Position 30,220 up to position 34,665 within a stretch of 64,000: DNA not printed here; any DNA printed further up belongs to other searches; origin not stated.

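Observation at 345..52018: Dispersed cassette-like system: nine GC-rich islands all end in hairpin + TTATA-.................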

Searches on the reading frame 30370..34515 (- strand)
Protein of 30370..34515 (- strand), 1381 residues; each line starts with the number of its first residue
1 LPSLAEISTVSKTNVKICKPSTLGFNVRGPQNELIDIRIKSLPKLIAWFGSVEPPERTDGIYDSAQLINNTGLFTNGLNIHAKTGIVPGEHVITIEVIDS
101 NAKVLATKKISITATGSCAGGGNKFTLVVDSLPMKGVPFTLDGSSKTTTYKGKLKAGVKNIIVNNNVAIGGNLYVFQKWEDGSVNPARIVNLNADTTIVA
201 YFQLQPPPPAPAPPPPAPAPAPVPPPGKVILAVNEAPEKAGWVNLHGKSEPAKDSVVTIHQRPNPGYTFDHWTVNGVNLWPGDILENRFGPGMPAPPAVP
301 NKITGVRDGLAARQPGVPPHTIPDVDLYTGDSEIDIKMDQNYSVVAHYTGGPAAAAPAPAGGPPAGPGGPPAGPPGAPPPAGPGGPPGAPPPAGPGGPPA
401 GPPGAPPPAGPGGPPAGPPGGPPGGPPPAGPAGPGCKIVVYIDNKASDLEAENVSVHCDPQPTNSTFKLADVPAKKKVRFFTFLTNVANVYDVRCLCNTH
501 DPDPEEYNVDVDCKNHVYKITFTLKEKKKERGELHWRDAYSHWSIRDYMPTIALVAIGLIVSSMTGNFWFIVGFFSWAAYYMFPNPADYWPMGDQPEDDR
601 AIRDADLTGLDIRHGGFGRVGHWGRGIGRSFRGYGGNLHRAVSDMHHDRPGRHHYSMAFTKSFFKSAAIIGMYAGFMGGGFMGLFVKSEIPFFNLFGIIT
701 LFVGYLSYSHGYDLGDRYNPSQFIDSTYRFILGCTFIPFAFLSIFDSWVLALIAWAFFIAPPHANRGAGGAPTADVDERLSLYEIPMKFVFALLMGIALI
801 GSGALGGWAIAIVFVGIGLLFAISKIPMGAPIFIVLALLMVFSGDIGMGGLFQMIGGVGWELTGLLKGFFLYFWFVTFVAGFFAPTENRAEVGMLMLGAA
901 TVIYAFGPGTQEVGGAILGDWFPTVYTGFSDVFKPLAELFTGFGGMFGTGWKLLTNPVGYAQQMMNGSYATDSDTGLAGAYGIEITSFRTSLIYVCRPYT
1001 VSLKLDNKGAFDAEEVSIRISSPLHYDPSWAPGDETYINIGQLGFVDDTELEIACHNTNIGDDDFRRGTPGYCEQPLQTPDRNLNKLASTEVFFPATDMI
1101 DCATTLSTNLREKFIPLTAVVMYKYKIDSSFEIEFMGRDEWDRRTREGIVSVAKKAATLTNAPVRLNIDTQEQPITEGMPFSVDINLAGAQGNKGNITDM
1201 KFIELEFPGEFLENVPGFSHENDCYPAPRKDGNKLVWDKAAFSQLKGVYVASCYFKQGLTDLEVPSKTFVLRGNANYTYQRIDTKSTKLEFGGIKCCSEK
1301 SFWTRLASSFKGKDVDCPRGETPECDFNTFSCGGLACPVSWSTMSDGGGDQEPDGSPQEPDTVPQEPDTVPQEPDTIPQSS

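Call 11: search_protein_families(library=pfam, max_evalue=0.01, proteins=[window:30370-34515:-])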
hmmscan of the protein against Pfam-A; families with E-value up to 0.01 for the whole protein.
window:30370-34515:- (1381 aa): 1 family
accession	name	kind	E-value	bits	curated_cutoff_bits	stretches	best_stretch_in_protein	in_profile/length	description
PF18998.6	Flg_new_2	-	7.9e-05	23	23.6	1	237-278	7-46/73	Divergent InlB B-repeat domain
